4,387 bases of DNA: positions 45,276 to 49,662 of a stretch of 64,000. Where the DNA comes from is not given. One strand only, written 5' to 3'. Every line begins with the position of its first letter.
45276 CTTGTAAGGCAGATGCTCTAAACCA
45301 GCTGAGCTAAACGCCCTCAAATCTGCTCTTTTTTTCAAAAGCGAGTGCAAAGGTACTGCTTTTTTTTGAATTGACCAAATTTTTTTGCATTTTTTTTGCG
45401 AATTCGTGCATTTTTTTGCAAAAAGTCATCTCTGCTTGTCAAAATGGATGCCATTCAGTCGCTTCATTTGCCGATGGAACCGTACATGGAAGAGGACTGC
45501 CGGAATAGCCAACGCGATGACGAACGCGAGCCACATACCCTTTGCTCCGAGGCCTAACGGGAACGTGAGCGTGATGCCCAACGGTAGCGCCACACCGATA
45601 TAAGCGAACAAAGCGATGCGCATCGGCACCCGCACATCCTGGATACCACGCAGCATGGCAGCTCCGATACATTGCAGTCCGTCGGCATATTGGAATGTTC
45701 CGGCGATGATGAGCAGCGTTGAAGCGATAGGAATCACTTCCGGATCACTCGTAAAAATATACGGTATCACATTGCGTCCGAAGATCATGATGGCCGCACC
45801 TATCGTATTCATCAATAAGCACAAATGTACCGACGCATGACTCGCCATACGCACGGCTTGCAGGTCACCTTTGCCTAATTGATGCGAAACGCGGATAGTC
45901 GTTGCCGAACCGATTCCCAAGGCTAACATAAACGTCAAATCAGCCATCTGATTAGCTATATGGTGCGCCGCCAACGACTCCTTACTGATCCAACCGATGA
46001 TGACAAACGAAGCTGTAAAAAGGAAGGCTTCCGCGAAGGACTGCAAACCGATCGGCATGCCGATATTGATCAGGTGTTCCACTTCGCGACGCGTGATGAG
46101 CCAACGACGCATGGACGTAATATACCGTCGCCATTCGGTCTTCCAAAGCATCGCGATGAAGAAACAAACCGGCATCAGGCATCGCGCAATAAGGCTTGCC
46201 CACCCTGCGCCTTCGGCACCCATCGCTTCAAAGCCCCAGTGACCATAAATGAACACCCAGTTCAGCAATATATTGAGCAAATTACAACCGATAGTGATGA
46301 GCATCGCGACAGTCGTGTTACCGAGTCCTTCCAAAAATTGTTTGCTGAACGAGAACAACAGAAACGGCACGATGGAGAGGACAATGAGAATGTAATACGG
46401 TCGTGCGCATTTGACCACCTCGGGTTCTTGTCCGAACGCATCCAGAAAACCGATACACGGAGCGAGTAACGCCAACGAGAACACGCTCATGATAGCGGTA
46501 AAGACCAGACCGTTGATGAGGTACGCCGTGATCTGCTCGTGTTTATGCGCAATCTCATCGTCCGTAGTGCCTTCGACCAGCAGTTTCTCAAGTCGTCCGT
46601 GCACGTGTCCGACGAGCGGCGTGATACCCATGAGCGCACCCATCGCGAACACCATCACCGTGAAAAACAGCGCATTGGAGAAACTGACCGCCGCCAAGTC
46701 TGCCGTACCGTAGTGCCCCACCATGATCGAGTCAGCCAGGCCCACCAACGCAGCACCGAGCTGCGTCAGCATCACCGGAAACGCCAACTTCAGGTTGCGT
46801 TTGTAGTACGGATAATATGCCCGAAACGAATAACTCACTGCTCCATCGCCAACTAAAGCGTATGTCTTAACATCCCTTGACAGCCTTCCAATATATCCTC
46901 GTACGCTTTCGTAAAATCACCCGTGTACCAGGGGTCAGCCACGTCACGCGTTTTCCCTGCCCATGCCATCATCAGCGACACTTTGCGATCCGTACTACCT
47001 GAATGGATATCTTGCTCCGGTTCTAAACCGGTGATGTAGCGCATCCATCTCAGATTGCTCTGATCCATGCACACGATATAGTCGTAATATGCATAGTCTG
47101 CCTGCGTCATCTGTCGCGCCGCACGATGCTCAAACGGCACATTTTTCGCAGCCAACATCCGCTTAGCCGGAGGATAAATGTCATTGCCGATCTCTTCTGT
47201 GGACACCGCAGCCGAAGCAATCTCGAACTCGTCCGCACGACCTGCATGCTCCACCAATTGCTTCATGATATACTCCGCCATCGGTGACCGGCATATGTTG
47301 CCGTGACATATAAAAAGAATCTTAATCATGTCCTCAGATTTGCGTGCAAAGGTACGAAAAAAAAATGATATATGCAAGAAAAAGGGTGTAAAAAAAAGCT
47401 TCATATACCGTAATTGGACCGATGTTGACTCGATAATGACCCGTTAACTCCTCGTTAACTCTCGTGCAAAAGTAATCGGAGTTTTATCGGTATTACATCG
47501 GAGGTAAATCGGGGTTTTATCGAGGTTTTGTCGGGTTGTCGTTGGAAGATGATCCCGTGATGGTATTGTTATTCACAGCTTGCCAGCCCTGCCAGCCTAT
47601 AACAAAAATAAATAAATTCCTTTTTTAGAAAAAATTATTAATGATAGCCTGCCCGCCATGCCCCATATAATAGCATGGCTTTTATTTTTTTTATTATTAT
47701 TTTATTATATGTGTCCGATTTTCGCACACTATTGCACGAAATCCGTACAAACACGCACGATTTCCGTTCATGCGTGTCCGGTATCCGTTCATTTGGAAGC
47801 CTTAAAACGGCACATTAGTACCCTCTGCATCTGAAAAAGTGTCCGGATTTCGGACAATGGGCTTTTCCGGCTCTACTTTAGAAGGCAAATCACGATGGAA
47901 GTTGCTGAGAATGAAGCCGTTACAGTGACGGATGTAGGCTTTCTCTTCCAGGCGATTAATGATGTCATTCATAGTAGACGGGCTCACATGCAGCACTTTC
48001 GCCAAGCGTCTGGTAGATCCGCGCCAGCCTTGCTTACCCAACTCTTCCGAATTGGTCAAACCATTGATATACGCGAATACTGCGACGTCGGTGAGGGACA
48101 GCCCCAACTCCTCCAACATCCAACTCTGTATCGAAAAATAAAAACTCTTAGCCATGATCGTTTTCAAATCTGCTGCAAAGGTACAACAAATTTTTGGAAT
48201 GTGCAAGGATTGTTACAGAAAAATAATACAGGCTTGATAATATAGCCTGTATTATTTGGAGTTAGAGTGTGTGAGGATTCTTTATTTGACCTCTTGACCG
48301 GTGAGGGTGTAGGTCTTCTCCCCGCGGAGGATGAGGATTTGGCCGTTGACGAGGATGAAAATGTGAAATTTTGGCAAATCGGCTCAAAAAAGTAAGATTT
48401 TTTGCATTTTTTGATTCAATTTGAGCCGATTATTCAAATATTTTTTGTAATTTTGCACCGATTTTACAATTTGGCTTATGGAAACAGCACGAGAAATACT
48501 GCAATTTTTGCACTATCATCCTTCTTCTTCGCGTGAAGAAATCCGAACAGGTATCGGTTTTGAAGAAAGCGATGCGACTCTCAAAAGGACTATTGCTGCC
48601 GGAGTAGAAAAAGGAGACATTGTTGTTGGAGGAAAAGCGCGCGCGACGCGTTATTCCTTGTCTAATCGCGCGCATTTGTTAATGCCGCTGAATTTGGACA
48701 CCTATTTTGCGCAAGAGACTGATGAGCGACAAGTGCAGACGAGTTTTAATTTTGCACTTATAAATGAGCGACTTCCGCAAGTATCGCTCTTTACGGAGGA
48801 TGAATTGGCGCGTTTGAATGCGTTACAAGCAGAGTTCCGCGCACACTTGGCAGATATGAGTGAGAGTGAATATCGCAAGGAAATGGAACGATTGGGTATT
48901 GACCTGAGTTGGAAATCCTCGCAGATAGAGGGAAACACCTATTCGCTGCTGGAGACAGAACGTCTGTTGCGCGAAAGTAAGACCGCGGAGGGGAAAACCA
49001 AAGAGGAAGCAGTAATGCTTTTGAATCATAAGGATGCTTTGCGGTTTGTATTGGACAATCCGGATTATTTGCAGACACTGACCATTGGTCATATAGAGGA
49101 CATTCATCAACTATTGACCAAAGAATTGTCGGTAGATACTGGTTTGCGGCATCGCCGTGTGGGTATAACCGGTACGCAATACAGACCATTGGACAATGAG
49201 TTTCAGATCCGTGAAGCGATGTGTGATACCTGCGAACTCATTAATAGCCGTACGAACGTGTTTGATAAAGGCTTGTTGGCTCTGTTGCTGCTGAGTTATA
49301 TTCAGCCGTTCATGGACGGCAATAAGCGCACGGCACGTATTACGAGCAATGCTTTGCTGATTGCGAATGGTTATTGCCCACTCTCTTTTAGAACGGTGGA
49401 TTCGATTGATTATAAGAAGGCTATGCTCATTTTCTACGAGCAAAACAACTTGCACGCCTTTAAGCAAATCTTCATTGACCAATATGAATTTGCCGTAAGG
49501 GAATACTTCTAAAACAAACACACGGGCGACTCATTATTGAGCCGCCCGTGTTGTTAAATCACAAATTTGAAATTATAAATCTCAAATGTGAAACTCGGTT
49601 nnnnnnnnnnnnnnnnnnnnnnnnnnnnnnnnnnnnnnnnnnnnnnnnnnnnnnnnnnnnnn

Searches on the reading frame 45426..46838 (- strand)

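Call 14: search_protein_families(library=pfam, proteins=[window:45426-46838:-], max_evalue=0.01)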
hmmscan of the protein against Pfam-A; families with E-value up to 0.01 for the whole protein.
window:45426-46838:- (470 aa): 1 family
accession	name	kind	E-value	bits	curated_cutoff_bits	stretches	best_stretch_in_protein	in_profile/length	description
PF01554.23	MatE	-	5e-54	182.8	24.9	3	262-422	1-160/161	MatE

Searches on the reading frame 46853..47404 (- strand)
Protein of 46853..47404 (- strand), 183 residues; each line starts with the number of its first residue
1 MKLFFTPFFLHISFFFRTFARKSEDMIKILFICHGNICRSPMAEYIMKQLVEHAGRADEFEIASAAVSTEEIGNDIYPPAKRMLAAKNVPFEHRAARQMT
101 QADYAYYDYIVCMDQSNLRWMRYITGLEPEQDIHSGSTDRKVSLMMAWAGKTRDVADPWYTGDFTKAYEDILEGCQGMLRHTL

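Call 14: search_protein_families(library=pfam, proteins=[window:46853-47404:-], max_evalue=0.01)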
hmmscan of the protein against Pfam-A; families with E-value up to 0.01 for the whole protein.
window:46853-47404:- (183 aa): 1 family
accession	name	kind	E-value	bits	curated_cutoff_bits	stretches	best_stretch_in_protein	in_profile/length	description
PF01451.26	LMWPc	-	1.9e-30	106.4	23.2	1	29-178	1-143/144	Low molecular weight phosphotyrosine protein phosphatase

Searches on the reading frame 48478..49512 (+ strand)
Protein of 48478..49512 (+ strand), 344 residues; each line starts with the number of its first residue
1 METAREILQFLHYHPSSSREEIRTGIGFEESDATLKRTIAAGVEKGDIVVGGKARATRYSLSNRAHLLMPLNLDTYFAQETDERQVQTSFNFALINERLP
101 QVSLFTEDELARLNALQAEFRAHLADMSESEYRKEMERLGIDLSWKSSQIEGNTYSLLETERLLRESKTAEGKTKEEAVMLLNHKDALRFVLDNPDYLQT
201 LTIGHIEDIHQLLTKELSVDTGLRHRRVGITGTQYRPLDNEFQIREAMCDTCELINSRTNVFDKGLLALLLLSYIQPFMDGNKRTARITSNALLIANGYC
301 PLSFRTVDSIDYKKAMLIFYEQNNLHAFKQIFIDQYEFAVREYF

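Call 14: search_protein_families(library=pfam, proteins=[window:48478-49512:+], max_evalue=0.01)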
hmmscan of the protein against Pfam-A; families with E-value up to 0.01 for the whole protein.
window:48478-49512:+ (344 aa): 1 family
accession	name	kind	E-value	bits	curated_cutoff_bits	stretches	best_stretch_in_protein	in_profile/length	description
PF02661.23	Fic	-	9.4e-13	49.3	24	1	201-294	2-93/93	Fic/DOC family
